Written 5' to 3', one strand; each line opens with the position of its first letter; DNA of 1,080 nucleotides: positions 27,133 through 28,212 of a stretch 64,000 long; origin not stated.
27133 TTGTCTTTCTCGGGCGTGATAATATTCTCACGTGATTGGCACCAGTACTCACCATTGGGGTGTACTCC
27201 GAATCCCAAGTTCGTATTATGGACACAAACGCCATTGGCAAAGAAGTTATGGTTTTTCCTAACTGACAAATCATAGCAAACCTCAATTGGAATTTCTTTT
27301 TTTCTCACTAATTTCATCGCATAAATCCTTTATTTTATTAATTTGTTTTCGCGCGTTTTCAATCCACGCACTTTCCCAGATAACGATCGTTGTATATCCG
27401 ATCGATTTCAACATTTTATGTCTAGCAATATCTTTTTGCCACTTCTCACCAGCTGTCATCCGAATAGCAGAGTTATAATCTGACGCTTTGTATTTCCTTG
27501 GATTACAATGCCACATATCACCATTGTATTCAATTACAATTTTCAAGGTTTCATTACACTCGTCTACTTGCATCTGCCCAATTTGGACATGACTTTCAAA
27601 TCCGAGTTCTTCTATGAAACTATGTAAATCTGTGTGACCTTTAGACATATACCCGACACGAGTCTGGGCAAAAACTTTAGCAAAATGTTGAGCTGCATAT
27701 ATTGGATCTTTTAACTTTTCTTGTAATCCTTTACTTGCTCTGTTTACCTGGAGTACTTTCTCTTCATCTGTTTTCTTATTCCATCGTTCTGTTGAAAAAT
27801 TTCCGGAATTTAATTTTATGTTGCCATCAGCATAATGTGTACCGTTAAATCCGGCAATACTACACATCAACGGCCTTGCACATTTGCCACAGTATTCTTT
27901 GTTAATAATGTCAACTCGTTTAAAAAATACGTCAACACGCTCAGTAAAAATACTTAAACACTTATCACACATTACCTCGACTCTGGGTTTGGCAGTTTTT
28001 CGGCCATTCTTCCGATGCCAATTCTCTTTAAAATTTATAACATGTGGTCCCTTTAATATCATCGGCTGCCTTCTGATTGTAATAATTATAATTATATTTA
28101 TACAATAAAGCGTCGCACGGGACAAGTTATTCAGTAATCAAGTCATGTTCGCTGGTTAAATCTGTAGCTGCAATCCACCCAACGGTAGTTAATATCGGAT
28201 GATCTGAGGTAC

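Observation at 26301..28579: Rnl2-type RNA ligase interrupted inside catalytic motif I (KxHG|TN) by a putative split intein with a Vsr-like endonuclease gene in between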

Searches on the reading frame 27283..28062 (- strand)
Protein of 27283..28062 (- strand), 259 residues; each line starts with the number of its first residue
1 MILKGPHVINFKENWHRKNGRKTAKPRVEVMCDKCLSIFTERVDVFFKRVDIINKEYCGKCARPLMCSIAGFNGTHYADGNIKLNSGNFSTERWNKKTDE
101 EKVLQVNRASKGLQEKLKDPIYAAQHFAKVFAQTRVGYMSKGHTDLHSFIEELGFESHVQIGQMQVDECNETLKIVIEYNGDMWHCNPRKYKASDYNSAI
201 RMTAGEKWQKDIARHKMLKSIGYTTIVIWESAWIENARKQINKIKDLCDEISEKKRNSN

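Call 3: search_protein_families(library=pfam, proteins=[window:27283-28062:-], max_evalue=1)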
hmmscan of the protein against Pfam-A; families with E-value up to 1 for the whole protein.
window:27283-28062:- (259 aa): 3 families
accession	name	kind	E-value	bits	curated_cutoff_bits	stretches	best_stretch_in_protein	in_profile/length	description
PF18741.7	MTES_1575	-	1.3e-07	32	38.2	1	204-245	52-93/96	REase_MTES_1575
PF04480.18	DUF559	-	0.00045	20.5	20.6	1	206-246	66-106/109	Protein of unknown function (DUF559)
PF05191.20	ADK_lid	-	0.52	10.7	26.6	1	22-44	14-36/36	Adenylate kinase, active site lid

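Call 4: search_protein_families(library=phrogs, proteins=[window:27283-28062:-], max_evalue=0.01)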
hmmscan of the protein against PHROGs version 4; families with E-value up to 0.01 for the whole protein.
window:27283-28062:- (259 aa): 4 families
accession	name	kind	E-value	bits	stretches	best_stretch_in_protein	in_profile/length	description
phrog_22677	-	unknown function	2.7e-13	51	1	171-245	269-345/353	-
phrog_559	-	DNA, RNA and nucleotide metabolism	1.1e-05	25.5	1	140-255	307-421/607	HNH endonuclease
phrog_3339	-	DNA, RNA and nucleotide metabolism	0.0013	18.9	1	125-240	237-342/536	homing endonuclease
phrog_5104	-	unknown function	0.0061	17.2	0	21-127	47-147/228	-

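Call 17: search_solved_structures(query=window:27283-28062:-, max_evalue=10, show_alignments=2)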
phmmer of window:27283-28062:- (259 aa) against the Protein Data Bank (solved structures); distinct sequences matched with E-value up to 10: 2.
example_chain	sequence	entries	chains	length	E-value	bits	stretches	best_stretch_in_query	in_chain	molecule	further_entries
4v6w_AQ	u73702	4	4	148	0.12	15.2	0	110-191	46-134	40S ribosomal protein S16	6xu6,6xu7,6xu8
6rfz_A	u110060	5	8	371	1.2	11.9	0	6-44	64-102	lectin PLL2 from Photorhabdus laumondii | Photorhabdus luminescens subsp. laumondii TTO1 complete genome segment 3/17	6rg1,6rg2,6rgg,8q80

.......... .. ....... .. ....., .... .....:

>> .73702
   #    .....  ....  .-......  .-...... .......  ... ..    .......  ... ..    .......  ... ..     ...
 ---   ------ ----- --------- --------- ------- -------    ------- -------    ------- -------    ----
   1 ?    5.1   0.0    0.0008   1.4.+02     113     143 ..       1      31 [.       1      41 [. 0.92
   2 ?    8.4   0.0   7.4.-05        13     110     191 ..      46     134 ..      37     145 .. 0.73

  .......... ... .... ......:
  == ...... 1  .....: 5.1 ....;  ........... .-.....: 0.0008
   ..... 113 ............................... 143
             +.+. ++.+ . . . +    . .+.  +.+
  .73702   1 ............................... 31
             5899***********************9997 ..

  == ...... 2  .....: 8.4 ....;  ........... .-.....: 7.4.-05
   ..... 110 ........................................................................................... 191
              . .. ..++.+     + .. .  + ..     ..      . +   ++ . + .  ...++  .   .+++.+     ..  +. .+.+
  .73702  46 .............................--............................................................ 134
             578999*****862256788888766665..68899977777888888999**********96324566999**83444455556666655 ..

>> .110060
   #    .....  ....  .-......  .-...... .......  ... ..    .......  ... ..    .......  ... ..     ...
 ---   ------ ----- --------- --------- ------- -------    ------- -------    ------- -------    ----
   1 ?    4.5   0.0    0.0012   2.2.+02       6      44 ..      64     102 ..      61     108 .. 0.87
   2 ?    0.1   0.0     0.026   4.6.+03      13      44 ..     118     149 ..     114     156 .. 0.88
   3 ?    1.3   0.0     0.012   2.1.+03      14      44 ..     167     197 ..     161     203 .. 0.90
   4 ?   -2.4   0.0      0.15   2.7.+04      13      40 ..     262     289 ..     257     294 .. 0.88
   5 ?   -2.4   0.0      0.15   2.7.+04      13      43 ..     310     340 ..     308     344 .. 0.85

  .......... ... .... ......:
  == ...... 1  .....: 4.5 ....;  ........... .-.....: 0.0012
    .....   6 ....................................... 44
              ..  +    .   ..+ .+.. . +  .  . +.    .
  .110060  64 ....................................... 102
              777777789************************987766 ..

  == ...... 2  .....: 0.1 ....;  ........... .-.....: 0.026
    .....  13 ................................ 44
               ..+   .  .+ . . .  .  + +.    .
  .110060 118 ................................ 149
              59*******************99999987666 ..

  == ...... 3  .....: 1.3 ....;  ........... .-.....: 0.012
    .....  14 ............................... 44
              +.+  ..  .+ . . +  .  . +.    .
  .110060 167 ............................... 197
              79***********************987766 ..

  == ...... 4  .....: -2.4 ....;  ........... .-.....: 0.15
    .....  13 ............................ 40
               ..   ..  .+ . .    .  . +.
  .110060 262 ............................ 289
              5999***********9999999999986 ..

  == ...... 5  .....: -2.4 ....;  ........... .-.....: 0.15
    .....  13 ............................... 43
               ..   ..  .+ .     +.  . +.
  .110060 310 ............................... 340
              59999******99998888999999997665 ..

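Call 35: find_homologous_proteins(query=window:27286-28062:-, max_evalue=0.00001)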
Query window:27286-28062:- (259 aa): 45 proteins with E <= 0.00001 among 273 candidates.
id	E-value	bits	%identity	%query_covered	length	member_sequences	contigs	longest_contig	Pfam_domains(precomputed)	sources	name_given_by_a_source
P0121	3.2e-176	602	100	100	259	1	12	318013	PF18741.8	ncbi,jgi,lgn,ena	-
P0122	6.5e-86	306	75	69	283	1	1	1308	PF18741.8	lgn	-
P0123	9.7e-82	292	73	67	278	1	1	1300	PF18741.8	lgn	-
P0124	2.5e-81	291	72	68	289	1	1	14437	PF18741.8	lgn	-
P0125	1.7e-77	279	66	73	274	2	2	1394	PF18741.8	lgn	-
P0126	2.0e-77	278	67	71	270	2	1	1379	PF18741.8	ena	-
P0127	1.2e-76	276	71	65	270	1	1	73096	PF18741.8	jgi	-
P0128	1.3e-76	276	70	65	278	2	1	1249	PF18741.8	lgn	-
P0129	1.8e-76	275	60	76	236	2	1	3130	PF18741.8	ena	-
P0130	3.6e-76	274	70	65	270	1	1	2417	PF18741.8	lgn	-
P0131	3.1e-74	268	51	86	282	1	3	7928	PF18741.8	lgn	-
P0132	2.0e-73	265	55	94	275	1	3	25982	PF18741.8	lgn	-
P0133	3.3e-73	264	65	67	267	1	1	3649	PF18741.8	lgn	-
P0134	3.3e-73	264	51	87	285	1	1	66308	PF18741.8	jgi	-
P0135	1.7e-69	252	58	76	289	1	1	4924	PF18741.8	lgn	-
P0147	2.7e-59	219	47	88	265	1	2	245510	PF04480.19,PF18741.8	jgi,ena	jgi:very-short-patch-repair endonuclease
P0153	8.9e-51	191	43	85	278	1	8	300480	PF18741.8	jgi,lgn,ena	-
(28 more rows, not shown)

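Call 38: search_solved_structures(query=A3, max_evalue=10, show_alignments=3)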
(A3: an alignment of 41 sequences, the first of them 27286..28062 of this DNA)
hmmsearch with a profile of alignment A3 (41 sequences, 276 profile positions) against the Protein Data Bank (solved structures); distinct sequences matched with E-value up to 10: 15.
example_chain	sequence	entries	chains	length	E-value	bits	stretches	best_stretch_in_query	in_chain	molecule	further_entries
3hrl_A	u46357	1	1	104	0.014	18.2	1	227-270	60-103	Endonuclease-Like Protein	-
2cot_A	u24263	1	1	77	0.026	17.3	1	18-66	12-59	Zinc finger protein 435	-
1sbo_A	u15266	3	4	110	0.09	15.6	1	179-270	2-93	Putative anti-sigma factor antagonist TM1442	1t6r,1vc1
2i13_A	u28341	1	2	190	0.11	15.2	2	18-67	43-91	Aart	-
2m0d_A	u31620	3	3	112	0.15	14.8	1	25-65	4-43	Zinc finger and BTB domain-containing protein 17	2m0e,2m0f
6ml2_A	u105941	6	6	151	0.19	14.5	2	24-67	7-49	Zinc finger and BTB domain-containing protein 24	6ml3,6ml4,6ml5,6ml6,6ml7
7txc_E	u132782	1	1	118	0.29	13.9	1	19-65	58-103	Hypermethylated in cancer 2 protein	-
2lvr_A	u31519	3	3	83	0.36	13.6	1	18-67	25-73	Zinc finger and BTB domain-containing protein 17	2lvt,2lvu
1mey_C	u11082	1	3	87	0.37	13.6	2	19-71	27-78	CONSENSUS ZINC FINGER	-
5yj3_C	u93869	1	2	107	0.38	13.5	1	25-63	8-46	Telomere zinc finger-associated protein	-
2yt5_A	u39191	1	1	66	0.39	13.5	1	18-65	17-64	Metal-response element-binding transcription factor 2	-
2m9a_A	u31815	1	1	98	0.75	12.6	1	9-46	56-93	E3 ubiquitin-protein ligase ZFP91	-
2n25_A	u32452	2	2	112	1.8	11.3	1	24-75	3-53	Zinc finger and BTB domain-containing protein 17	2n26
2ee8_A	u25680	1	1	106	2.2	11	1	19-74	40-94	Protein odd-skipped-related 2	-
2kmk_A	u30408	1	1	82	3.7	10.3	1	25-66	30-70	Zinc finger protein Gfi-1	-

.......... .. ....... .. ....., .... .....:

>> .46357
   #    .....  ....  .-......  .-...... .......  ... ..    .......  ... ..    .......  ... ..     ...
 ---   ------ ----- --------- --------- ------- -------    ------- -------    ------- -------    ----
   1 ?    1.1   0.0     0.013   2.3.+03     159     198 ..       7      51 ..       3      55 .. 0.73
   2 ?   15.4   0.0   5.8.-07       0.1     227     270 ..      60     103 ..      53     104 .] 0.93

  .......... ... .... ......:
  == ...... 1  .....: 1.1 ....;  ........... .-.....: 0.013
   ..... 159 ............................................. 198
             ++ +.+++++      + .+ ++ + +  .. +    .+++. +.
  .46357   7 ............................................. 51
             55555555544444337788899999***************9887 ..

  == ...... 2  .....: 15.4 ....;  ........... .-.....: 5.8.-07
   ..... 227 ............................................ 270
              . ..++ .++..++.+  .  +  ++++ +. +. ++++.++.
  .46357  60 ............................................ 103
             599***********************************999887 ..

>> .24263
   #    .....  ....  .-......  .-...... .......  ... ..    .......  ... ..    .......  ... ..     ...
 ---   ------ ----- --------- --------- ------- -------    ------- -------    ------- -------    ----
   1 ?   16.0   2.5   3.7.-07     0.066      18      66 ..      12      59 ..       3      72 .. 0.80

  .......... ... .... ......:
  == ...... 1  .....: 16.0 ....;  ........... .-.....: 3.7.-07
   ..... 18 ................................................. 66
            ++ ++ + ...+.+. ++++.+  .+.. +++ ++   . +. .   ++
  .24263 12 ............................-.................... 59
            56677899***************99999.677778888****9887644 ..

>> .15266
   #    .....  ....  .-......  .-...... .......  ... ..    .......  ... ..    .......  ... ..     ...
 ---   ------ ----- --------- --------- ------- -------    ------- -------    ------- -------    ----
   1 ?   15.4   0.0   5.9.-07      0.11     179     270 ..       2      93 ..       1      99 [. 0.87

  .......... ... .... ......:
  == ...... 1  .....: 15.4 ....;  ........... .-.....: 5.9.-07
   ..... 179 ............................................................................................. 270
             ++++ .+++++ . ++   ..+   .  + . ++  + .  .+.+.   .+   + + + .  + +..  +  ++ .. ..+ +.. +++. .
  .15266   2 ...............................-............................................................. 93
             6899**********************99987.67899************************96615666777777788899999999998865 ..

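Call 46: predict_structure(alignment_id=A3)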
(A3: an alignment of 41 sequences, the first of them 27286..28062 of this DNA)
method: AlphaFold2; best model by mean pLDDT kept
length: 259 residues; sequences in the alignment: 41
mean_pLDDT: 90.6   pTM: 0.53
mean pLDDT of the five models: 90.6, 89.7, 89.1, 88.0, 88.1
residues with pLDDT >= 90: 185; 70-90: 57; 50-70: 13; < 50: 4
segments of 3 or more residues with pLDDT < 50: 1-4
pLDDT, mean of each block of 10 residues (from residue 1): 63 84 90 95 94 94 92 85 76 91 92 94 88 68 96 96 95 97 95 96 97 97 97 97 98 88
secondary structure, 60 per line:
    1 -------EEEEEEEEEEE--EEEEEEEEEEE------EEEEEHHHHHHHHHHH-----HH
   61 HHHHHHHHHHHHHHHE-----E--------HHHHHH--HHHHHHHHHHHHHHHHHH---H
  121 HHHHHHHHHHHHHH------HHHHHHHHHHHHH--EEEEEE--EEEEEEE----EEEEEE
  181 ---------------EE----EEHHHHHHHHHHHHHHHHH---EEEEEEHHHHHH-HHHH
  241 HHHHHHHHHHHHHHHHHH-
elements in order: E8-18 E21-31 E38-42 H43-53 H59-75 H91-96 H99-116 H120-134 H141-153 E156-161 E164-170 E175-180 H204-220 E224-229 H230-235 H237-258

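Call 53: search_protein_families(library=ncbifam, proteins=[window:27286-28062:-], max_evalue=0.1)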
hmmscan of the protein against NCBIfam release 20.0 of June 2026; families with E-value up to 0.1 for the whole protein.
window:27286-28062:- (259 aa): 1 family
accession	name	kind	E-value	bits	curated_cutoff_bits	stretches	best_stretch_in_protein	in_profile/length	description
NF058533.1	antiphage_ProA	equivalog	0.051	10.9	1500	1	210-257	1665-1712/1903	anti-phage protein ProA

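Call 82: find_encoding_contigs(protein=P0153, flank=2500, max_places=1)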
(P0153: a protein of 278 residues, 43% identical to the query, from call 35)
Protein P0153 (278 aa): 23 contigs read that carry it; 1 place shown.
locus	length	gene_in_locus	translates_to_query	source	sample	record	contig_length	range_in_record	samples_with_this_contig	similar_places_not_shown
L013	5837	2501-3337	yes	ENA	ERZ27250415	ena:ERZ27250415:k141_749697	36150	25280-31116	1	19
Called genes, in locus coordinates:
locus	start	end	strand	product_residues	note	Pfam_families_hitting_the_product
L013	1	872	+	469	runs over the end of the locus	PF01068:DNA_ligase_A_M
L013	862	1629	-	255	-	PF01541:GIY-YIG (weak)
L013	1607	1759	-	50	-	PF10723:RepB-RCR_reg (weak)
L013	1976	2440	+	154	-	PF01079:Hint, PF07591:PT-HINT, PF14890:Intein_splicing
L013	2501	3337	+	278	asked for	PF18741:MTES_1575 (faint)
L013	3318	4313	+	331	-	PF09414:RNA_ligase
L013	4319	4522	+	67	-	-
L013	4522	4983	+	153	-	PF03061:4HBT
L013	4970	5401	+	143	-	-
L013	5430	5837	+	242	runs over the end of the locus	-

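Call 83: find_encoding_contigs(protein=P0147, flank=2500, max_places=1)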
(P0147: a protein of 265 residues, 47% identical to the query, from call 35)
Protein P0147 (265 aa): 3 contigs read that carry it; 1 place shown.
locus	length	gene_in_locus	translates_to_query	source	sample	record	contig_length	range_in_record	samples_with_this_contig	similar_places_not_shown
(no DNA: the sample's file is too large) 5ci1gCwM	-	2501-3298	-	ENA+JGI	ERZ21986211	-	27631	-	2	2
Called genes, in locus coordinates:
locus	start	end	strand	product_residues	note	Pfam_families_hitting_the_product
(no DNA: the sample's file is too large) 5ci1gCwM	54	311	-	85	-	-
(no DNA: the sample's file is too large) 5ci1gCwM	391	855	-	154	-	-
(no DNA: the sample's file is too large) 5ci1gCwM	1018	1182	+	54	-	-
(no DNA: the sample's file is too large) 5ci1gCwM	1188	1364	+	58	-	-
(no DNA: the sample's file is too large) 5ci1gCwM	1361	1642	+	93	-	-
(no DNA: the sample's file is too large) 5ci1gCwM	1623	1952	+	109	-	-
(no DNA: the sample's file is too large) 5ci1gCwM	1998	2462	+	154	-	-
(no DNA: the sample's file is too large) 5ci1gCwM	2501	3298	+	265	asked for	PF04480:DUF559 (faint), PF18741:MTES_1575 (weak)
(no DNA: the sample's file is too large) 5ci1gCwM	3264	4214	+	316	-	PF14890:Intein_splicing (weak), PF09414:RNA_ligase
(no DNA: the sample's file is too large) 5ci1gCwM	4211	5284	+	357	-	-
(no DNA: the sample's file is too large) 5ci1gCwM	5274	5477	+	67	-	-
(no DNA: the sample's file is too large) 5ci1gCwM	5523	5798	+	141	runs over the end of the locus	-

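Call 84: find_encoding_contigs(protein=P0134, flank=2500, max_places=1)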
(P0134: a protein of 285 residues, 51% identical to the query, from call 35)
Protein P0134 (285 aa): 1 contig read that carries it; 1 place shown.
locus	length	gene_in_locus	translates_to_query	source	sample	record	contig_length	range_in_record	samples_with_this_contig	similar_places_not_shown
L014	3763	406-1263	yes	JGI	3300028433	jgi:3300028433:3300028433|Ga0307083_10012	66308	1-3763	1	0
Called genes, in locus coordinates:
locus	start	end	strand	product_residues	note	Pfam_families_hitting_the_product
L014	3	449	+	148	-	?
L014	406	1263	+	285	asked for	PF18741:MTES_1575 (weak)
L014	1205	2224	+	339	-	PF09414:RNA_ligase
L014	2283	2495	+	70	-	-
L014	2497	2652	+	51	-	-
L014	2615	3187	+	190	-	-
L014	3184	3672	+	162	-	PF00383:dCMP_cyt_deam_1, PF14437:MafB19-deam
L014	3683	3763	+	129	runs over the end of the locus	-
